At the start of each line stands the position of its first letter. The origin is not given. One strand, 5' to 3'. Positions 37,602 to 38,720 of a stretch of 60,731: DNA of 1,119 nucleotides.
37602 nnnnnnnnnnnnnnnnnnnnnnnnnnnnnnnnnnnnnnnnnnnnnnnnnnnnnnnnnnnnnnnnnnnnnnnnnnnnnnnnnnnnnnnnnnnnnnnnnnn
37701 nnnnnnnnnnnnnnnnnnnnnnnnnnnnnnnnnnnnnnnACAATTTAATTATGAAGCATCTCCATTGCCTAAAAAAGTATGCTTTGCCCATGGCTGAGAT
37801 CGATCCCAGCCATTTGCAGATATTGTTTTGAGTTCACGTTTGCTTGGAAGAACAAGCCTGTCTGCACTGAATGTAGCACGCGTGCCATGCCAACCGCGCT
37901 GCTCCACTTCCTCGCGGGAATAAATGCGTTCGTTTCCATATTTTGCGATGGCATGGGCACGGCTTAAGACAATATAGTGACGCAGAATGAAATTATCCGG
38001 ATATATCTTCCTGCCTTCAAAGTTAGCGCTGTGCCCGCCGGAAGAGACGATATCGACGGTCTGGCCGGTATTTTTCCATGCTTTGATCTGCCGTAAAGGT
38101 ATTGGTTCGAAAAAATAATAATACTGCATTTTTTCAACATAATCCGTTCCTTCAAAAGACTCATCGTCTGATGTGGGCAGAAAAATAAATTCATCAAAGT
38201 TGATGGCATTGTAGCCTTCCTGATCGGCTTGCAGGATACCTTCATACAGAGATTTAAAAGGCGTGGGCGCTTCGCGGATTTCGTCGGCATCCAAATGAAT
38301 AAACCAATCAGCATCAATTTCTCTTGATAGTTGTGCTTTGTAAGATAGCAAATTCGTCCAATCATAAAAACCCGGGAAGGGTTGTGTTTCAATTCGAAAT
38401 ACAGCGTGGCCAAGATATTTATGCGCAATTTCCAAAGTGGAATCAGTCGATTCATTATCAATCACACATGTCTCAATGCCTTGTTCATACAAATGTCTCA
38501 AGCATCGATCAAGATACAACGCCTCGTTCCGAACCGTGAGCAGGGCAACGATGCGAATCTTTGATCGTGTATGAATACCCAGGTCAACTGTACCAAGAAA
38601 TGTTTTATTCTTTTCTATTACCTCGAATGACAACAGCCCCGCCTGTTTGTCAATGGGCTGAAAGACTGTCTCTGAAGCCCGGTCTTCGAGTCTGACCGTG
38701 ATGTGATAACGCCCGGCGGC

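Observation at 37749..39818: Three-module Wzt: ABC ATPase + carbohydrate-binding-type domain + extra GT2-like domain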

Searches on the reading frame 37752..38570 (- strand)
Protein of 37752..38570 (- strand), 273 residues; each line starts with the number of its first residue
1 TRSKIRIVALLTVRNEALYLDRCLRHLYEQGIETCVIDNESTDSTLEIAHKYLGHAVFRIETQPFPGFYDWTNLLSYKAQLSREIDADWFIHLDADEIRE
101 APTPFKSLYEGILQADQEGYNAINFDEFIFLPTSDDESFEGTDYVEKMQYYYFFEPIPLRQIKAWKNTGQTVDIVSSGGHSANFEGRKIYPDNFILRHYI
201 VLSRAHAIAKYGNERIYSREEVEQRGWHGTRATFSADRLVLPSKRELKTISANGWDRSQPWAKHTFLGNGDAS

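Call 16: find_homologous_proteins(query=window:37752-38570:-, max_evalue=0.001)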
Query window:37752-38570:- (273 aa): 693 proteins with E <= 0.001 among 965 candidates; the best 120 are listed.
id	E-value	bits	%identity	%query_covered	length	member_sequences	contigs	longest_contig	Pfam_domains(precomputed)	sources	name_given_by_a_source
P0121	2.9e-150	517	80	99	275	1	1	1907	PF00535.33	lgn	-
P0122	4.5e-140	484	75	100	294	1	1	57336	PF00535.33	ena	-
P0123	1.1e-137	476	75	98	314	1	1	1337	PF00535.33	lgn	-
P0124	1.0e-135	470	75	98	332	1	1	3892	PF00535.33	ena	-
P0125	1.4e-129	449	69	100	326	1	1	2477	PF00535.33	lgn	-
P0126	2.5e-127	442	71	97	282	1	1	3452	PF00535.33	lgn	-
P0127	2.9e-127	442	70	97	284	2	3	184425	PF00535.33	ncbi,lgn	-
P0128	1.5e-126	440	69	97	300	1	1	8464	PF00535.33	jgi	jgi:glycosyltransferase involved in cell wall biosynthesis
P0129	9.7e-126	437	70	97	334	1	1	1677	PF00535.33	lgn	-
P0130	1.6e-122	426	68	97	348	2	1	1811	PF00535.33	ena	-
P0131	1.3e-120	420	67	96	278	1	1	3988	PF00535.33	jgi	-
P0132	1.5e-120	420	68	97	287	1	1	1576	PF00535.33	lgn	-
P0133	3.0e-120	419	67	98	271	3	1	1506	PF00535.33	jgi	-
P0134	5.4e-119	415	66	97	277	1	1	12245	PF00535.33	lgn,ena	-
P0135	1.2e-117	410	64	97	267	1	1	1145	PF00535.33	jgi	jgi:glycosyltransferase involved in cell wall biosynthesis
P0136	2.0e-116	406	67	96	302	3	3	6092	PF00535.33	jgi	-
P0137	2.4e-116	406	64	98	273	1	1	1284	PF00535.33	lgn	-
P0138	1.1e-115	404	63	98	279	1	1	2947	PF00535.33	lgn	-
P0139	6.7e-115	401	66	98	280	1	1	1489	PF00535.33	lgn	-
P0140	6.8e-115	401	67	98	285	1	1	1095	PF00535.33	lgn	-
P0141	1.4e-114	400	63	98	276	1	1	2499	PF00535.33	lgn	-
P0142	1.4e-114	400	63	98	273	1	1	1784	PF00535.33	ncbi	-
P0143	2.4e-114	400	65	96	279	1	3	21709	PF00535.33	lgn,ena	-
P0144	1.4e-113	397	63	99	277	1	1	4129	PF00535.33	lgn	-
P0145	3.0e-113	396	65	98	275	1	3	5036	PF00535.33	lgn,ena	-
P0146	5.8e-113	395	66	96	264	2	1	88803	PF00535.33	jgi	jgi:glycosyltransferase involved in cell wall biosynthesis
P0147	1.1e-112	394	62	98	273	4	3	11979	PF00535.33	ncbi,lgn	-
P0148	1.2e-112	394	62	97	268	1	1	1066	PF00535.33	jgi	jgi:glycosyltransferase involved in cell wall biosynthesis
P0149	1.3e-112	394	62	97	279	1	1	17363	PF00535.33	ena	-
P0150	2.4e-112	393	63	97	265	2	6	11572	PF00535.33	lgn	-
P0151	2.6e-112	393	61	98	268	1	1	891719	PF00535.33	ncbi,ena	-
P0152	3.7e-112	392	62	96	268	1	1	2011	PF00535.33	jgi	jgi:glycosyltransferase involved in cell wall biosynthesis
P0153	4.2e-112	392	63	98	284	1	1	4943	PF00535.33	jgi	jgi:glycosyltransferase involved in cell wall biosynthesis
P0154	5.0e-112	392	63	99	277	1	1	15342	PF00535.33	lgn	-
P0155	8.6e-112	391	62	97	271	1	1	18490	PF00535.33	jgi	jgi:glycosyltransferase involved in cell wall biosynthesis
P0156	2.4e-111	390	64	94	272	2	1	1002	PF00535.33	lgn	-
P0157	2.6e-111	390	61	97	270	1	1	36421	PF00535.33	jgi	jgi:glycosyltransferase involved in cell wall biosynthesis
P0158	3.6e-111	389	64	96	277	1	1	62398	PF00535.33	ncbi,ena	-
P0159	4.8e-111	389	62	97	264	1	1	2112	PF00535.33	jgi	jgi:glycosyltransferase involved in cell wall biosynthesis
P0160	5.1e-111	389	63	97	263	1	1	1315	PF00535.33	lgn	-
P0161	1.2e-110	387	61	98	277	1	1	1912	PF00535.33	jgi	jgi:glycosyltransferase involved in cell wall biosynthesis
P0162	1.6e-110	387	62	100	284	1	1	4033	PF00535.33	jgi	jgi:glycosyltransferase involved in cell wall biosynthesis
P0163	8.0e-110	385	59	96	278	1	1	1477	PF00535.33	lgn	-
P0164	1.8e-109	384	61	97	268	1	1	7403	PF00535.33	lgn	-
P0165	1.9e-109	383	62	97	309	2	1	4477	PF00535.33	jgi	jgi:glycosyltransferase involved in cell wall biosynthesis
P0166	2.8e-109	383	61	97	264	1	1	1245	PF00535.33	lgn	-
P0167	8.7e-109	381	61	97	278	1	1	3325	PF00535.33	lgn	-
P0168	1.4e-108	381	61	96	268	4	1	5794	PF00535.33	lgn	-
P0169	2.4e-108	380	60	98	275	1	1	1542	PF00535.33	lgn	-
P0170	2.5e-108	380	63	96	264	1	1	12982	PF00535.33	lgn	-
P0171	2.6e-108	380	60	97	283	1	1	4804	PF00535.33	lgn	-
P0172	5.7e-108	379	61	97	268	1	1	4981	PF00535.33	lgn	-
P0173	5.8e-108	379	61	97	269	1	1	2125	PF00535.33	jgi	jgi:glycosyltransferase involved in cell wall biosynthesis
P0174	8.3e-108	378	59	97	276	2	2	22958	PF00535.33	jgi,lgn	-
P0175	2.7e-107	376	62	97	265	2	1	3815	PF00535.33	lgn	-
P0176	2.8e-107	376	62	97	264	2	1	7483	PF00535.33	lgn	-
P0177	5.2e-107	375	61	96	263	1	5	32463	PF00535.33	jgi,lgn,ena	jgi:glycosyltransferase involved in cell wall biosynthesis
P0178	5.3e-107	375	60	97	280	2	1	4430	PF00535.33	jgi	-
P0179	7.4e-107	375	60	99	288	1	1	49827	PF00535.33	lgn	-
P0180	7.8e-107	375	64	95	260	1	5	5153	PF00535.33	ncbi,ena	-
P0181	8.3e-107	375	61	96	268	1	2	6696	PF00535.33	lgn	-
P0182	1.8e-106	374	60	97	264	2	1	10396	PF00535.33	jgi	jgi:glycosyltransferase involved in cell wall biosynthesis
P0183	3.4e-105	369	58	99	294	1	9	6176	PF00535.33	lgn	-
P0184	4.5e-105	369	60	99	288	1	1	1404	PF00535.33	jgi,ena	-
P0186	1.5e-103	364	58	98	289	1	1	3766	PF00535.33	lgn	-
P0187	1.8e-103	364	60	99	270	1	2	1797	PF00535.33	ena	-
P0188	6.4e-103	362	60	97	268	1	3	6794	PF00535.33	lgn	-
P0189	8.6e-103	362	59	96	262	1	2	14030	PF00535.33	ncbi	-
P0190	8.8e-103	362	59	95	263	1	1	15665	PF00535.33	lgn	-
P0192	3.4e-102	360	57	97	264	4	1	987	PF00535.33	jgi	-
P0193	5.8e-102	359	59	97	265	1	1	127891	PF00535.33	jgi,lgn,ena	-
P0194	8.4e-102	358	59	96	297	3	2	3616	PF00535.33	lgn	-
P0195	9.7e-102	358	60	96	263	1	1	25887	PF00535.33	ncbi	-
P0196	1.1e-101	358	58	97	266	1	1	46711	PF00535.33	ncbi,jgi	jgi:glycosyltransferase involved in cell wall biosynthesis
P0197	1.6e-101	357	58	96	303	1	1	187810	PF00535.33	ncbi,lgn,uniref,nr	ncbi:MAG: glycosyltransferase family 2 protein [Methylotenera sp.]|uniref:glycosyltransferase family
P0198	2.0e-101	357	58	96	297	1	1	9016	PF00535.33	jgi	jgi:glycosyltransferase involved in cell wall biosynthesis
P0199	2.2e-101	357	61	96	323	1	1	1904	PF00535.33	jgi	jgi:glycosyltransferase involved in cell wall biosynthesis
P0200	2.7e-101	357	61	96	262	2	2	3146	PF00535.33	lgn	-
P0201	2.8e-101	357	61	95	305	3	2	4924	PF00535.33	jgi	-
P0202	3.6e-101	356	58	99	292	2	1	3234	PF00535.33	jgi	-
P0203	4.2e-101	356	58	96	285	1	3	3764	PF00535.33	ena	-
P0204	6.8e-101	355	59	97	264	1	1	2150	PF00535.33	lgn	-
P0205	9.5e-101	355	57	96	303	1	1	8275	PF00535.33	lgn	-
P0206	1.5e-100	354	56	99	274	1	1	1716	PF00535.33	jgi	jgi:glycosyltransferase involved in cell wall biosynthesis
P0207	1.9e-100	354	62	96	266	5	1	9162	PF00535.33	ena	-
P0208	2.3e-100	354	59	97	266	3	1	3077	PF00535.33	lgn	-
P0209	6.2e-100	352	56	96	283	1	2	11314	PF00535.33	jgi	jgi:glycosyltransferase involved in cell wall biosynthesis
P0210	6.6e-100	352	57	97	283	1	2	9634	PF00535.33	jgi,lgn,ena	jgi:glycosyltransferase involved in cell wall biosynthesis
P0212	1.6e-99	351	56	96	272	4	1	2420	PF00535.33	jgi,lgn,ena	-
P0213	1.6e-99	351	58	96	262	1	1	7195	PF00535.33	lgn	-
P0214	2.3e-99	350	57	96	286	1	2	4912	PF00535.33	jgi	-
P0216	6.4e-99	349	57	96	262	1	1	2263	PF00535.33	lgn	-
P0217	8.8e-99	348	58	97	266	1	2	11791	PF00535.33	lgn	-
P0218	1.5e-98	348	57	97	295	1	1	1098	PF00535.33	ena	-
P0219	1.5e-98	348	58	96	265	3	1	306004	PF00535.33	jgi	-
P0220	1.5e-98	348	57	97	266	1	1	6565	PF00535.33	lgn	-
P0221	1.5e-98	348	57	96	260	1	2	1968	PF00535.33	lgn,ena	-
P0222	1.6e-98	348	56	98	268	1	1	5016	PF00535.33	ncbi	-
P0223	2.5e-98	347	58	96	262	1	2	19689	PF00535.33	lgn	-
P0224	2.9e-98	347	57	96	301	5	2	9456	PF00535.33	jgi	-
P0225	2.9e-98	347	59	95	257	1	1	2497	PF00535.33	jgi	jgi:glycosyltransferase involved in cell wall biosynthesis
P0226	3.2e-98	347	57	96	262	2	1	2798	PF00535.33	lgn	-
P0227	3.4e-98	347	57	97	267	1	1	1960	PF00535.33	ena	-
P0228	3.7e-98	346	57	97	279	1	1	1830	PF00535.33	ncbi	-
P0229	7.5e-98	345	59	96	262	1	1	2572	PF00535.33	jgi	-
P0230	9.7e-98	345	57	95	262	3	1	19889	PF00535.33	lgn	-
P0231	1.3e-97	345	57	96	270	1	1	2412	PF00535.33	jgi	jgi:glycosyltransferase involved in cell wall biosynthesis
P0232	1.9e-97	344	59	94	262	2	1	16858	PF00535.33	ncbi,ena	-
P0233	2.7e-97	344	56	97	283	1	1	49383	PF00535.33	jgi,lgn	jgi:glycosyltransferase involved in cell wall biosynthesis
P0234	3.0e-97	343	62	90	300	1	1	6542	PF00535.33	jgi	jgi:hypothetical protein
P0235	3.4e-97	343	60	97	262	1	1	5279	PF00535.33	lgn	-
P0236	4.4e-97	343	58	96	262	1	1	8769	PF00535.33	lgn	-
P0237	5.6e-97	343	56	95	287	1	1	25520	PF00535.33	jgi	-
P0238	5.8e-97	343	58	96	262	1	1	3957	PF00535.33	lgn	-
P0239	5.9e-97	343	57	97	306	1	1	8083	PF00535.33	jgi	jgi:glycosyltransferase involved in cell wall biosynthesis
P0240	7.6e-97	342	58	96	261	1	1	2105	PF00535.33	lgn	-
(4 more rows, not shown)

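Call 17: search_solved_structures(query=window:37752-38570:-, max_evalue=10, show_alignments=2)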
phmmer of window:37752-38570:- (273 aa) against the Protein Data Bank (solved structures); distinct sequences matched with E-value up to 10: 10.
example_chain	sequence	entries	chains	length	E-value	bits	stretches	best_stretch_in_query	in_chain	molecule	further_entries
22ao_A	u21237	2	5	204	0.00017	24.4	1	7-110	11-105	GmaR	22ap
2z87_A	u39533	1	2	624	0.059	16.1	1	11-98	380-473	Chondroitin synthase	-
2z86_A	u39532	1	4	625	0.059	16.1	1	11-98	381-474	Chondroitin synthase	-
9nri_BE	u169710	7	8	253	0.25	14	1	195-260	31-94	Large ribosomal subunit protein uL4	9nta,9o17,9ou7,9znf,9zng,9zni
7msk_A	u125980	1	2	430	0.28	13.8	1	11-98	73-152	Glyco_trans_2-like domain-containing protein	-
3sir_A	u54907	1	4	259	1.1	11.8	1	22-74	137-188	Caspase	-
1dtl_A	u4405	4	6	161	1.2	11.7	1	100-154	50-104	CARDIAC TROPONIN C | Troponin C | Troponin C, slow skeletal and cardiac muscles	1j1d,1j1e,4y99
8fmm_A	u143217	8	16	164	1.3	11.7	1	100-154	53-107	Troponin C, slow skeletal and cardiac muscles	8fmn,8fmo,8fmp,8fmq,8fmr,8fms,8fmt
1aj4_A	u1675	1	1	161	1.4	11.6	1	100-154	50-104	TROPONIN C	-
7jts_t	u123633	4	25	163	1.5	11.5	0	108-135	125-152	Calmodulin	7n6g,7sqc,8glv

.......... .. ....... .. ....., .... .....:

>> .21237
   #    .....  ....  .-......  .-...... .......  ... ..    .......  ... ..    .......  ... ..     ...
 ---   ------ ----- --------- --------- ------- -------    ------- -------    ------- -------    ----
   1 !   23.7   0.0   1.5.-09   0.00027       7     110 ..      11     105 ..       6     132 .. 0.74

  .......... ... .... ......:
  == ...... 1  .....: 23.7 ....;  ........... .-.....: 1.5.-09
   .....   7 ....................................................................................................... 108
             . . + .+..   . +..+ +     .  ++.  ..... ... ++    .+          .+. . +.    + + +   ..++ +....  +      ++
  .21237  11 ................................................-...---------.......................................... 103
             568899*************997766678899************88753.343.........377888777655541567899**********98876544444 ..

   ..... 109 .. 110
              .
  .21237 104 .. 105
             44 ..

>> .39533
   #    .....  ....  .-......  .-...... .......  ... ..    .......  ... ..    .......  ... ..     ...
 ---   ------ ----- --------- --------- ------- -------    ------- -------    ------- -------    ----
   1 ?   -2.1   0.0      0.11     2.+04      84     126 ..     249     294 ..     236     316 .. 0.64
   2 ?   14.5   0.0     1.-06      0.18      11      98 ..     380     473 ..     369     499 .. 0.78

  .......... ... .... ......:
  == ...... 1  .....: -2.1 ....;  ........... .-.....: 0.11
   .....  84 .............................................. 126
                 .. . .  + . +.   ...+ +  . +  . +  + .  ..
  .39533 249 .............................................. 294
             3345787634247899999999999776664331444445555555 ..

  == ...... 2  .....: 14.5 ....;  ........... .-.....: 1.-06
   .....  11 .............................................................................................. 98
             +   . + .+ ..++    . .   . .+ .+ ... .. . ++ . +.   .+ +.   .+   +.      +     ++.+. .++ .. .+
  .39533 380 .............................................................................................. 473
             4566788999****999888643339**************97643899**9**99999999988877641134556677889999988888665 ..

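Call 20: find_related_loci(query=A1, collection=genome_contigs, flank=6000)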
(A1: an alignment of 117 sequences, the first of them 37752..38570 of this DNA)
Query A1 (273 aa) in genome_contigs; peptide patterns used: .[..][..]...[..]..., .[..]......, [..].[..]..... (x = any residue, [..] = any of these).
520 stretches matched a pattern; 128 encode a relative of the query (tblastn E <= 1e-3); the best 80 are kept; 80 distinct loci.
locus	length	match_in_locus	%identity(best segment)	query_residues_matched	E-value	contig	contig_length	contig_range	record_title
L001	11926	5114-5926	74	1-270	3e-140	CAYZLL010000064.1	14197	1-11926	MAG TPA_asm: uncultured Smithella sp. isolate SRP192927_co1_877 genome assembly, contig: NODE_9500_length_14197_cov_11.6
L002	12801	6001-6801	70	3-268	1e-130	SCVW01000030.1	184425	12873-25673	MAG: Smithella sp. isolate SDB_sulfate1 contig-7000002, whole genome shotgun sequence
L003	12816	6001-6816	67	2-273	2e-125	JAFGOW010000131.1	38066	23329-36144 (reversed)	MAG: Deltaproteobacteria bacterium isolate Zod_Metabat.652 k87_7534352, whole genome shotgun sequence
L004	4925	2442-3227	69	3-264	3e-125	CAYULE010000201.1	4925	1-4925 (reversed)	MAG TPA_asm: uncultured Smithella sp. isolate binchicken_co269_68 genome assembly, contig: NODE_18160_length_4925_cov_27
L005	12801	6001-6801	61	5-271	5e-117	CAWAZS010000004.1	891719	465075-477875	MAG: uncultured beta proteobacterium isolate MFD09730.bin.3.37 genome assembly, contig: contig_1274, whole genome shotgu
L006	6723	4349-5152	62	2-269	1e-116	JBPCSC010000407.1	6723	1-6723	MAG: Methylococcaceae bacterium S1Ck117_1060058_flag_0_multi_4.9939_len_6723, whole genome shotgun sequence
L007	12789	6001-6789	64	5-267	5e-116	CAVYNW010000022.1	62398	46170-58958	MAG: uncultured delta proteobacterium isolate MFD05684.bin.2.277 genome assembly, contig: contig_67059, whole genome sho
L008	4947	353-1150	64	4-269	4e-115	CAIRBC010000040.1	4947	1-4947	MAG: uncultured Nitrosomonadales bacterium isolate Kiruna2_bin-1694 genome assembly, contig: bin-1694:040/600, whole gen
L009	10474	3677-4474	63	5-271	1e-109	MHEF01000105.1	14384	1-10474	MAG: Nitrospirae bacterium RBG_13_39_12 RBG_13_scaffold_3588, whole genome shotgun sequence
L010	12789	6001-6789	58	5-267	4e-107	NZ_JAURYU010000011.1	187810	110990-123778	MAG: Methylotenera sp. isolate E2_maxbin.024 E2_k141_53096, whole genome shotgun sequence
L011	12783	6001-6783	61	4-264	1e-105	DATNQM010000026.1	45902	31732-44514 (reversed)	MAG TPA_asm: Halomicronema sp. isolate SMAG_U16507 k141_192689, whole genome shotgun sequence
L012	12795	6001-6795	56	5-269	6e-105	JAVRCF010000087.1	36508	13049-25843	MAG: Aulosira sp. DedQUE10 contig_87, whole genome shotgun sequence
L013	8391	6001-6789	59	5-267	8e-105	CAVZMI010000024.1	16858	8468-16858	MAG: Ignavibacteriota bacterium isolate MFD04408.bin.2.180 genome assembly, contig: contig_67295, whole genome shotgun s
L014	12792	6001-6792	57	5-268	5e-104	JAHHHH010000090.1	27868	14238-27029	MAG: Iphinoe sp. HA4291-MV1 scaffold_600_c1, whole genome shotgun sequence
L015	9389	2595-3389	56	5-269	4e-104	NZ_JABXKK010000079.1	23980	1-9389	MAG: Nostoc sp. NMS8 NODE_1211_length_23980_cov_101.186, whole genome shotgun sequence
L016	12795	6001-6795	59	5-268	1e-103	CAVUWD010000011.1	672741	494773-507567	MAG: uncultured delta proteobacterium isolate MFD05674.bin.2.46 genome assembly, contig: contig_36936, whole genome shot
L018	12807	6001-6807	60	5-273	3e-103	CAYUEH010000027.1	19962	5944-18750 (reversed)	MAG TPA_asm: uncultured Laspinema sp. isolate binchicken_co405_170 genome assembly, contig: NODE_3961_length_19962_cov_1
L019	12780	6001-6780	58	6-267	1e-102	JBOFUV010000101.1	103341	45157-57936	MAG: Microcoleaceae cyanobacterium isolate WFFMC_MAG_595 k139_115019_flag=0_multi=11.3133_len=103341, whole genome shotg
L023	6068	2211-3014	57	2-267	7e-100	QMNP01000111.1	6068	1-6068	MAG: Candidatus Cloacimonadota bacterium isolate B137_G9 B137_Guay9_scaffold_22810, whole genome shotgun sequence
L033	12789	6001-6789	55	5-267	1e-95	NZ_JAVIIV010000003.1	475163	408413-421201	Mesorhizobium humile strain VK2B VK2B_NODE_3_length_475163_cov_19_801350_pilon, whole genome shotgun sequence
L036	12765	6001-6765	57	5-264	4e-95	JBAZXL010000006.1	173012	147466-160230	MAG: Hyphomicrobium sp. isolate SO_2017_GW1_55 NODE_653_length_173012_cov_1.786725_OW334_2017, whole genome shotgun sequ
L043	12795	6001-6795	52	5-269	2e-87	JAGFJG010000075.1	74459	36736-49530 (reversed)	MAG: Caldilineales bacterium isolate mag.17 k127_2009672, whole genome shotgun sequence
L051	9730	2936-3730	46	5-266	5e-78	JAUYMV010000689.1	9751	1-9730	MAG: Mesorhizobium sp. isolate C3_concoct.bin.48 C3_k141_31115, whole genome shotgun sequence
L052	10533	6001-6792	49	4-267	2e-78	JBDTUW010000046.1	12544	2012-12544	MAG: Acidobacteriota bacterium isolate cluster3_bin.53 NODE_21312_length_12544_cov_4.709184, whole genome shotgun sequen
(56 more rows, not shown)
